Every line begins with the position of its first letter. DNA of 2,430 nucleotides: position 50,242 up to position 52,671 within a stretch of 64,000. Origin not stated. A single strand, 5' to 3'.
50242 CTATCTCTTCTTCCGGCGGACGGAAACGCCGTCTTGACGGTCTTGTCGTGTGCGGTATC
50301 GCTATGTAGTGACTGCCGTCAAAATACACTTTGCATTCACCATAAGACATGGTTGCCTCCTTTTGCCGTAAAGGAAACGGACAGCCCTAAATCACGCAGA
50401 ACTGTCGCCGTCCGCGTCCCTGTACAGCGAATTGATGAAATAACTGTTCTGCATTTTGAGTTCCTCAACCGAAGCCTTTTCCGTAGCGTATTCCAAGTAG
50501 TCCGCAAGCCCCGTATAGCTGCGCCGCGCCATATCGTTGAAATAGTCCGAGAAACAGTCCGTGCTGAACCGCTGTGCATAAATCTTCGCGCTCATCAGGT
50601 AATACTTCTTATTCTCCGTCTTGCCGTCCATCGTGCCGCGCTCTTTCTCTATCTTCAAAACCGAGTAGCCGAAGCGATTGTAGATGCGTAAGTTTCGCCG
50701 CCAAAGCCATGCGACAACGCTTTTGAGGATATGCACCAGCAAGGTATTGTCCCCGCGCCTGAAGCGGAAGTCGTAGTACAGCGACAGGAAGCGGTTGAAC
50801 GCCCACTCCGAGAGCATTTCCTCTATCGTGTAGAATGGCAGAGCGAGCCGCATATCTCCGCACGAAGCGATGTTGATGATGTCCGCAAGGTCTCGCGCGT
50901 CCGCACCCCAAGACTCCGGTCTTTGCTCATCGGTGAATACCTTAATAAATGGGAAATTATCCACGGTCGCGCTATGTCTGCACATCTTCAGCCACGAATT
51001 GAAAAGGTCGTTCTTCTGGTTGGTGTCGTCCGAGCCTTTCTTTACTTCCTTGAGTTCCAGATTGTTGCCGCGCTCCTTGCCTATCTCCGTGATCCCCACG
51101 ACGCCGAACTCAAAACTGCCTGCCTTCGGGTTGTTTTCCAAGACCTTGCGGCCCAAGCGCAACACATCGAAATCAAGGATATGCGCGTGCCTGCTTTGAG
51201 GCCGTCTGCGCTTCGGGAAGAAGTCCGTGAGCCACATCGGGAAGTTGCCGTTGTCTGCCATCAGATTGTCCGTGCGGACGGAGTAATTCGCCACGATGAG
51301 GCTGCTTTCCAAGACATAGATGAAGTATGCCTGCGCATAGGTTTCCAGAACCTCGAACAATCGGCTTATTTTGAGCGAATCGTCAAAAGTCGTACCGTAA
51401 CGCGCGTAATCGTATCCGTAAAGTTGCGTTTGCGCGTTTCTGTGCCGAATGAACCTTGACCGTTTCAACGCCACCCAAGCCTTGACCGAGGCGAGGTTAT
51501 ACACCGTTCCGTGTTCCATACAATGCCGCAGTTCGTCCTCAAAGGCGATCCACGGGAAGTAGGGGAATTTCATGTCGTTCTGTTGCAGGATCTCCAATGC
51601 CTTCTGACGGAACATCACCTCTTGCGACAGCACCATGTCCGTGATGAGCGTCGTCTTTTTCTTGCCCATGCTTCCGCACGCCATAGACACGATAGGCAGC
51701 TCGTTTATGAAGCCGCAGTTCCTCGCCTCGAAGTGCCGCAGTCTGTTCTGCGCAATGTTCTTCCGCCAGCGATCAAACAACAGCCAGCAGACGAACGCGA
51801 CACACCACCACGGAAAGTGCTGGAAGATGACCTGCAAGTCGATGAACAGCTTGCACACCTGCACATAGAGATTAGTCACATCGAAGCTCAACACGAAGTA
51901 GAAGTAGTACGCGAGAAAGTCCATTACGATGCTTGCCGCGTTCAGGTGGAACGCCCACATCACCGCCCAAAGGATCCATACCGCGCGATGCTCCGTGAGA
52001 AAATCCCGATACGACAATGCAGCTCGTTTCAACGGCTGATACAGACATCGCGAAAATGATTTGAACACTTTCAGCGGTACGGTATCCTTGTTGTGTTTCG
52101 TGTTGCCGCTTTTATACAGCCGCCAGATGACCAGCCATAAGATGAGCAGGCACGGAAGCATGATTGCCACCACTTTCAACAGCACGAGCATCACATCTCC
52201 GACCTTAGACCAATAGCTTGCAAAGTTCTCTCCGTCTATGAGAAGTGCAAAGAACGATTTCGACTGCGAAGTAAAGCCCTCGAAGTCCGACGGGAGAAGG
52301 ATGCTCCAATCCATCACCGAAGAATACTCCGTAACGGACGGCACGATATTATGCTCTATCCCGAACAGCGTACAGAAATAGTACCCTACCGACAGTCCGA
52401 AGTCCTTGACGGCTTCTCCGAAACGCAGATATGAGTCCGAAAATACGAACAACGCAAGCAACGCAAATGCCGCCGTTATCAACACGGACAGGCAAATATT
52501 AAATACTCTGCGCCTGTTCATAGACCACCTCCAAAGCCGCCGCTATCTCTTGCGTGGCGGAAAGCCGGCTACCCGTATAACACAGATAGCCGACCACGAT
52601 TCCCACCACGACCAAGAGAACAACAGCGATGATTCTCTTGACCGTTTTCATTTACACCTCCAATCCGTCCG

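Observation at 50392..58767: Uncharacterised ~8.4-kb operon of membrane/secreted proteins plus a polytopic P-loop-like protein, feeding into the Rep gene: virus-like morphogenesis module or IME transfer module?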

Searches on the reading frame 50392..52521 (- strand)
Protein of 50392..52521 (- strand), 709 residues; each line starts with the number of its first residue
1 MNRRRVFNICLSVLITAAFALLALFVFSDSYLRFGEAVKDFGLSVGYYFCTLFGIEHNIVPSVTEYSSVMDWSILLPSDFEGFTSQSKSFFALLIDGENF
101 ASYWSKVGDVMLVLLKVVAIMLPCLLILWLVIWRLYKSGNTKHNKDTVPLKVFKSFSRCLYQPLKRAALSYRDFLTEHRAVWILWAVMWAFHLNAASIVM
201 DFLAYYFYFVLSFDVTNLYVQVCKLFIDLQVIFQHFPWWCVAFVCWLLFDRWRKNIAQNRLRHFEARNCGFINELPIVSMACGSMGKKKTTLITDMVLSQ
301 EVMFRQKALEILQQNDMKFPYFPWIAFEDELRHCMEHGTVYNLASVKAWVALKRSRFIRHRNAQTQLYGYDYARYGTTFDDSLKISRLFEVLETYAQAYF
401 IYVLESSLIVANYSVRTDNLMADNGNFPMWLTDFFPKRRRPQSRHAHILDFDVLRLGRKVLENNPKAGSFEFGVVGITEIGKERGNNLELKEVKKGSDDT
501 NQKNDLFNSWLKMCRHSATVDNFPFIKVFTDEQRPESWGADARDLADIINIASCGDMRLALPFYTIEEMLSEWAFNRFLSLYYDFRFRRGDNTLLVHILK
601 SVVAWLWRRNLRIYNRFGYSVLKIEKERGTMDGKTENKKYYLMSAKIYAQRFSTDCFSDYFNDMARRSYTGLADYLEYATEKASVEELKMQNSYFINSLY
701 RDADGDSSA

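Call 3: search_protein_families(library=pfam, proteins=[window:50392-52521:-], max_evalue=0.1)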
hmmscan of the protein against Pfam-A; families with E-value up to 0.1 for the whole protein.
window:50392-52521:- (709 aa): 0 families

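Call 4: search_protein_families(library=phrogs, proteins=[window:50392-52521:-], max_evalue=0.1)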
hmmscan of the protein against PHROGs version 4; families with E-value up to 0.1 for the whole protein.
window:50392-52521:- (709 aa): 0 families

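Call 5: search_protein_families(library=ncbifam, proteins=[window:50392-52521:-], max_evalue=0.1)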
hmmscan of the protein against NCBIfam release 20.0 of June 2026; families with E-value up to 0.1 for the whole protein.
window:50392-52521:- (709 aa): 0 families

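Call 6: search_solved_structures(query=window:50392-52521:-, max_evalue=10)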
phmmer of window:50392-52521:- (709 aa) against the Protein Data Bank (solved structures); distinct sequences matched with E-value up to 10: 0.

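Call 7: find_homologous_proteins(query=window:50392-52521:-)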
Query window:50392-52521:- (709 aa): 2964 proteins with E <= 0.001 among 8000 candidates; the best 120 are listed.
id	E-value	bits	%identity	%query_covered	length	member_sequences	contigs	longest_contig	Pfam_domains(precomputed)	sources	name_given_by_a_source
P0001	0.0e+0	1602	97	100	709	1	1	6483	-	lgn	-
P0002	0.0e+0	1601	96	100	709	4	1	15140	-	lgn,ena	-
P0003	0.0e+0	1597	97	100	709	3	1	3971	-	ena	-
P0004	0.0e+0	1594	96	100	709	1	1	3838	-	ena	-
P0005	0.0e+0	1594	97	100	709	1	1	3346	-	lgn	-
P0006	0.0e+0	1594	96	100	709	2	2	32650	-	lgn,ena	-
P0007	0.0e+0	1594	97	100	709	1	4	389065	-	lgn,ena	-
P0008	0.0e+0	1593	96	100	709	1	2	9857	-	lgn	-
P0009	0.0e+0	1593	96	100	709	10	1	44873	-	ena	-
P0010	0.0e+0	1592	96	100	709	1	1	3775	-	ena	-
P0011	0.0e+0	1590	96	100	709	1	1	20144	-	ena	-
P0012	0.0e+0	1590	96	100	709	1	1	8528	-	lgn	-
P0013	0.0e+0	1589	95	100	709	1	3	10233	-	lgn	-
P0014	0.0e+0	1588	96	100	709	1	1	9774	-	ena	-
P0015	0.0e+0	1587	96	100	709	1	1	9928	-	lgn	-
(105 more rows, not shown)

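Call 11: find_encoding_contigs(protein=P0008, flank=10000, max_places=4)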
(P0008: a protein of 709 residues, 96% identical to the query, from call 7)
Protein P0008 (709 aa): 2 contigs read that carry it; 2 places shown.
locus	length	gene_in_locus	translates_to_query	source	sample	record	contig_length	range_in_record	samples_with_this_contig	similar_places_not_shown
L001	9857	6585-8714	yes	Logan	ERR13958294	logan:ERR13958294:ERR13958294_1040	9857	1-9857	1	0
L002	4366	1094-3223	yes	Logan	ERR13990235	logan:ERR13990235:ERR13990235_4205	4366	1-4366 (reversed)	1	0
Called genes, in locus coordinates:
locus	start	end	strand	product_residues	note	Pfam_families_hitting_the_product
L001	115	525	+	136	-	PF08281:Sigma70_r4_2 (weak)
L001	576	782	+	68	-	-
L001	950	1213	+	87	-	-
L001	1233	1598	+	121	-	-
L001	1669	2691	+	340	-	-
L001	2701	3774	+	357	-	-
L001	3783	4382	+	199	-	-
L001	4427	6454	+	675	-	-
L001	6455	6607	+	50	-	-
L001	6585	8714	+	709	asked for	-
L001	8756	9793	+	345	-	PF23343:REP_ORF2-G2P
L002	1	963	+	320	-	?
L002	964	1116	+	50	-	-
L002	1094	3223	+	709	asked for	-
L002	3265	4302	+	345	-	PF23343:REP_ORF2-G2P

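Call 12: find_encoding_contigs(protein=P0014, flank=10000, max_places=3)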
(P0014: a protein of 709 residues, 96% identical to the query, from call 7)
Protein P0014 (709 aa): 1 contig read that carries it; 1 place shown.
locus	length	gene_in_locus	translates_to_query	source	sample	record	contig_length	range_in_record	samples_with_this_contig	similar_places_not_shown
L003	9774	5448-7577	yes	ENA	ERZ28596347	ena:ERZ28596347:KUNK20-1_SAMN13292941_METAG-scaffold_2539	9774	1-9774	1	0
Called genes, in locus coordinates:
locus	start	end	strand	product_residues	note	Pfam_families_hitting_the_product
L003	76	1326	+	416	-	-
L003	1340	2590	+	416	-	-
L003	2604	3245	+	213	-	-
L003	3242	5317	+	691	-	-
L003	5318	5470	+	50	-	-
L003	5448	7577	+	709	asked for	-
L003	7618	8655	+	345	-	PF23343:REP_ORF2-G2P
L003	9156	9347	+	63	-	PF12844:HTH_19 (weak), PF01381:HTH_3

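Call 15: search_protein_representatives(protein=window:50392-52521:-)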
Query: 709 residues. Proteins with E-value up to 0.001 (for the whole library): 1055; up to 1e-10: 839; up to 1e-30: 547. The best 150 are listed.
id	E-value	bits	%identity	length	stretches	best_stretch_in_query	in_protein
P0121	0.0e+00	1049.5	63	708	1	1-706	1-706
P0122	7.6e-248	840.9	69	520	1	188-705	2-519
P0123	1.0e-227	774.4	64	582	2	335-700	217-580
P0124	1.5e-223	760.6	51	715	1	5-700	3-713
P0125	1.6e-203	694.4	47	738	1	9-700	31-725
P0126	4.6e-203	692.9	47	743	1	10-704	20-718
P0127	3.4e-194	663.5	45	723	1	8-702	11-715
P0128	1.6e-191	654.7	49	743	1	11-703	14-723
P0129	8.4e-191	652.3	46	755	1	12-702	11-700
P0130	1.5e-189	648.2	48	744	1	11-700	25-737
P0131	2.1e-185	634.5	44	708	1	9-701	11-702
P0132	2.9e-182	624.1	45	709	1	11-700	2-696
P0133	2.5e-181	621.0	47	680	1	70-700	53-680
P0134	8.0e-181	619.3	54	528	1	4-532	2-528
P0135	8.5e-180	616.0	45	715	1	4-700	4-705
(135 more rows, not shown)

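Call 22: find_related_loci(query=window:50392-52521:-, collection=genome_contigs, flank=10000)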
Query window:50392-52521:- (709 aa) in genome_contigs; peptide patterns used: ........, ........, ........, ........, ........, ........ (x = any residue, [..] = any of these).
37 stretches matched a pattern; 26 encode a relative of the query (tblastn E <= 1e-3); 26 distinct loci.
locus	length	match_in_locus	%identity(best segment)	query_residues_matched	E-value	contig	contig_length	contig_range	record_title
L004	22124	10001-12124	94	1-709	0e+0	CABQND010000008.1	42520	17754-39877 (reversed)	MAG TPA_asm: uncultured Clostridiales bacterium isolate MGYG-HGUT-00733 genome assembly, contig: GUT_GENOME026180_8, who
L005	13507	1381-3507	93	1-709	0e+0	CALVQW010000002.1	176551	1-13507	MAG: uncultured Clostridia bacterium isolate BRZ_MP__bin75 genome assembly, contig: BRZ_MP__NODE_94_length_176551_cov_30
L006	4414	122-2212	78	1-700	0e+0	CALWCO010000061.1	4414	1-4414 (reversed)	MAG: uncultured Clostridia bacterium isolate BRZ_CS__bin61 genome assembly, contig: BRZ_CS__NODE_21038_length_4414_cov_5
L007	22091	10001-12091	78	1-700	0e+0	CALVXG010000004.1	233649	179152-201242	MAG: uncultured Clostridia bacterium isolate BRZ_HT__bin55 genome assembly, contig: BRZ_HT__NODE_70_length_233649_cov_13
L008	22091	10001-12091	78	1-700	0e+0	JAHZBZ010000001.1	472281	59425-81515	MAG: Bacillota bacterium isolate HRGM_Genome_2163 HRGM_Genome_2163_1, whole genome shotgun sequence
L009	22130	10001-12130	78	2-709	0e+0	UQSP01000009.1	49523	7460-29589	uncultured Clostridiales bacterium isolate UMGS606 genome assembly, contig: NODE_200_length_49523_cov_11.293179, whole g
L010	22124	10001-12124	72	1-709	0e+0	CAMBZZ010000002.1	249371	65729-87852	MAG: uncultured Clostridia bacterium isolate SRR17382103_bin.29_metaWRAP_v1.3_MAG genome assembly, contig: ERZ10544652.7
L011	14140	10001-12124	72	1-709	0e+0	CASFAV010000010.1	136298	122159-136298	uncultured Eubacteriales bacterium isolate SI.O39.metabat-bins.38 genome assembly, contig: SI.O39.metabat-bins.38.fa_k14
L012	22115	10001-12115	78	1-709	0e+0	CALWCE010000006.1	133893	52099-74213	MAG: uncultured Clostridia bacterium isolate BRZ_DM__bin13 genome assembly, contig: BRZ_DM__NODE_188_length_133893_cov_3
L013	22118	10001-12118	64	1-706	0e+0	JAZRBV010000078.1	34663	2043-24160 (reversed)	MAG: Eubacteriales bacterium isolate T1900045124_TC20190118.MAGScoT_cleanbin_000005 SGB_4856_k141_2662389, whole genome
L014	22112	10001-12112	67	1-705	0e+0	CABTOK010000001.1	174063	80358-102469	MAG TPA_asm: uncultured Clostridiales bacterium isolate MGYG-HGUT-03503 genome assembly, contig: GUT_GENOME236319_1, who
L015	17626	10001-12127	63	1-709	0e+0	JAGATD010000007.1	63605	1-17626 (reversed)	MAG: Clostridia bacterium isolate RGIG8750 Water_deer_Colon-4__c37272, whole genome shotgun sequence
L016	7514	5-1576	85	185-709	0e+0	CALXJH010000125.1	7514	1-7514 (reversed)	MAG: uncultured Clostridia bacterium isolate E27__bin387 genome assembly, contig: E27__k127_1847499, whole genome shotgu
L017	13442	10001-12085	62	3-700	0e+0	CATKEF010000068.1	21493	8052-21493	MAG: uncultured Eubacteriales bacterium isolate iMGMC-890_1678881666 genome assembly, contig: MegahitA5_24989, whole gen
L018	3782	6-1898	70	73-704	0e+0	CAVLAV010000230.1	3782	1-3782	bacterium isolate H07658-L1_cleanbin_000007 genome assembly, contig: Spades_H07658-L1_contig_6228, whole genome shotgun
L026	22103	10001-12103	64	1-701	0e+0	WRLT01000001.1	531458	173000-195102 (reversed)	MAG: Bacillota bacterium isolate Th196P3bin37 Ga0099364_10000003, whole genome shotgun sequence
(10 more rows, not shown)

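Call 29: predict_structure(alignment_id=A1)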
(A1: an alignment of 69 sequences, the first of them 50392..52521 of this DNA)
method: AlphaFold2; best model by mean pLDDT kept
length: 709 residues; sequences in the alignment: 69
mean_pLDDT: 92.0   pTM: 0.85
mean pLDDT of the five models: 92.0, 91.8, 91.2, 90.4, 87.8
residues with pLDDT >= 90: 547; 70-90: 151; 50-70: 9; < 50: 2
segments of 3 or more residues with pLDDT < 50: none
pLDDT, mean of each block of 10 residues (from residue 1): 87 96 93 94 94 91 86 73 87 87 90 93 90 86 93 95 94 94 94 94 94 89 90 88 93 96 98 97 93 97 98 97 96 95 96 95 91 94 96 98 95 92 92 83 89 94 91 96 88 90 94 96 97 93 95 95 93 94 93 93 94 95 96 94 90 84 93 93 90 85 61
secondary structure, 60 per line:
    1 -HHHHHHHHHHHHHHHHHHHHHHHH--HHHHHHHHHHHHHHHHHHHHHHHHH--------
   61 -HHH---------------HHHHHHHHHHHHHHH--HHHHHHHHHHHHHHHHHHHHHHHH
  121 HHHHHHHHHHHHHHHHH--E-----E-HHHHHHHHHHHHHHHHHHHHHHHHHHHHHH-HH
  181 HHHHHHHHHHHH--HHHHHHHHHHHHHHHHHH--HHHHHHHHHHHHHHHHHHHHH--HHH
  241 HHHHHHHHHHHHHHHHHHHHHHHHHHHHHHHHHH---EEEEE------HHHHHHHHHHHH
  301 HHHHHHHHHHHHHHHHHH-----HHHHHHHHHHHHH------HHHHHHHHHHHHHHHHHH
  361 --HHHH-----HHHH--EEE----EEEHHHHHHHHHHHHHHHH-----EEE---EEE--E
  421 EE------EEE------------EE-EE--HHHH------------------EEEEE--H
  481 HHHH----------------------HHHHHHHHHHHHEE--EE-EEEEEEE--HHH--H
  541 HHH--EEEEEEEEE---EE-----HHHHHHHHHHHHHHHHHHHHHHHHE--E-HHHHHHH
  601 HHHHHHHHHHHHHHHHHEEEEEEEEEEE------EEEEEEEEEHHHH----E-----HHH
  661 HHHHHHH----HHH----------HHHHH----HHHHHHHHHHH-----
elements in order (helices of 4 or more, strands of 3 or more residues): H2-25 H28-52 H80-94 H97-137 H148-177 H179-192 H195-212 H215-235 H238-274 E278-282 H289-318 H324-336 H343-360 H363-366 H372-375 E378-380 E385-387 H388-403 E409-411 E415-417 E420-422 E429-431 H451-454 E473-477 H480-484 H507-518 E526-532 H540-543 E546-554 H565-588 H594-617 E618-628 E635-643 H644-647 H658-667 H685-689 H694-704

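Call 39: search_dna_similar(query=window:50392-52521:-, collection=phages, mode=protein, max_evalue=0.01)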
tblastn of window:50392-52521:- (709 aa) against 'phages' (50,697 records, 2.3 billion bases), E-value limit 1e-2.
Records with a match: 1; places in all: 1; records where one place covers at least 80% of the query: 1.
Best place of each record, by identity: 60-80% 1.
By first word of the organism name: Bacteriophage 1.
By host as written in the record: - 1.
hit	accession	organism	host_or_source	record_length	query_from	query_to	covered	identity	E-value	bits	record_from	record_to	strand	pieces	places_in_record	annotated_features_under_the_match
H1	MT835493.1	Bacteriophage sp.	human fecal samples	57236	1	706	100%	61.8%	0e+0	909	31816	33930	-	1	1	record has no annotation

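Call 42: get_annotated_region(hit=H1, flank=20000)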
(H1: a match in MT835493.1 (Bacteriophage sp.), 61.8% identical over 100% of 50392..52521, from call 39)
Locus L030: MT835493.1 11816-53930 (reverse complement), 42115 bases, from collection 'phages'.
description: UNVERIFIED: Bacteriophage sp. clone scaffold_36 genomic sequence.
organism: Bacteriophage sp. (NCBI taxid 38018)
taxonomy: Viruses
host: -; source: human fecal samples; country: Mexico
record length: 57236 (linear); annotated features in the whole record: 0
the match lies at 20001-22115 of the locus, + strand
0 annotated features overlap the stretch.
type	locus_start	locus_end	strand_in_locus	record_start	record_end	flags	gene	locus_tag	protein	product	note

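Call 53: find_related_loci(query=window:50392-52521:-, collection=viral_contigs, flank=10000)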
Query window:50392-52521:- (709 aa) in viral_contigs; peptide patterns used: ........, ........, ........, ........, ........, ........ (x = any residue, [..] = any of these).
5 stretches matched a pattern, but none encodes a relative of the query by tblastn (E <= 1e-3).

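Call 55: find_related_loci(query=A4, collection=viral_contigs, flank=10000)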
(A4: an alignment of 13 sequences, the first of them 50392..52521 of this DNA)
Query A4 (709 aa) in viral_contigs; peptide patterns used: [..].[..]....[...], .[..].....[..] (x = any residue, [..] = any of these).
25 stretches matched a pattern; 2 encode a relative of the query (tblastn E <= 1e-3); 2 distinct loci.
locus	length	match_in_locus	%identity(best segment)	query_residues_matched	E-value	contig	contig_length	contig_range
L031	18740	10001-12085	62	4-706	0e+0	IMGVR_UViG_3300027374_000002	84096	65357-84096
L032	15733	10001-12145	51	9-707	0e+0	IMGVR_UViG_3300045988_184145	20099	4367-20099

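Call 74: fold_search(model_id=the predicted structure, library=viral)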
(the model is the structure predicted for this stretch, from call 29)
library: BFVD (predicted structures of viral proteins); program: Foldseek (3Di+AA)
matches with E <= 10: 153; with E <= 0.001: 1
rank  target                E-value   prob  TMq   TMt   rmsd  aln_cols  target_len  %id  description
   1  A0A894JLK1            1.0e-04  1.00  0.21  0.52   8.5       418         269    9  (no name in the UniProt tables at hand)
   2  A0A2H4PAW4            2.8e-02  0.21  0.11  0.12  31.0       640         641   10  (no name in the UniProt tables at hand)
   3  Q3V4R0                6.8e-02  0.84  0.11  0.25  17.0       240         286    9  Uncharacterized protein ORF286 [Acidianus two-tailed virus]
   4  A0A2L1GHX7            1.6e-01  0.57  0.09  0.22  20.1       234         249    8  (no name in the UniProt tables at hand)
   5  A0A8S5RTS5            1.7e-01  0.60  0.11  0.27  13.5       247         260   12  Zonular occludens toxin [Inoviridae sp. ctS4A1]
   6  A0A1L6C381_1          1.7e-01  0.10  0.11  0.07  35.2       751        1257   11  (no name in the UniProt tables at hand)
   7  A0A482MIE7            1.9e-01  0.25  0.11  0.11  26.2       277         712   12  Uncharacterized protein [Nodularia phage vB_NspS-kac65v161]
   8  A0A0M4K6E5            2.0e-01  0.35  0.08  0.16  17.3       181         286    8  (no name in the UniProt tables at hand)
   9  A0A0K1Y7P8            2.7e-01  0.57  0.09  0.10  12.9       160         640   13  (no name in the UniProt tables at hand)
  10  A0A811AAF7            2.7e-01  0.35  0.10  0.23  19.7       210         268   11  (no name in the UniProt tables at hand)
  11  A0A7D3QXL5            4.1e-01  0.21  0.09  0.24  21.3       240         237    9  VV A32-like packaging ATPase [Fadolivirus FV1/VV64]
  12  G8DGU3                4.3e-01  0.44  0.10  0.23  18.8       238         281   12  (no name in the UniProt tables at hand)
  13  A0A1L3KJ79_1          4.3e-01  0.05  0.09  0.06  36.2       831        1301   10  (no name in the UniProt tables at hand)
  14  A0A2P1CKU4            4.8e-01  0.47  0.10  0.31  17.0       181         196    9  Structural protein [Pseudoalteromonas phage Cr39582]
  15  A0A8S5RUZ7            5.0e-01  0.15  0.10  0.12  18.6       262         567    9  DNA TRANSLOCASE FTSK [Siphoviridae sp. ctHip2]
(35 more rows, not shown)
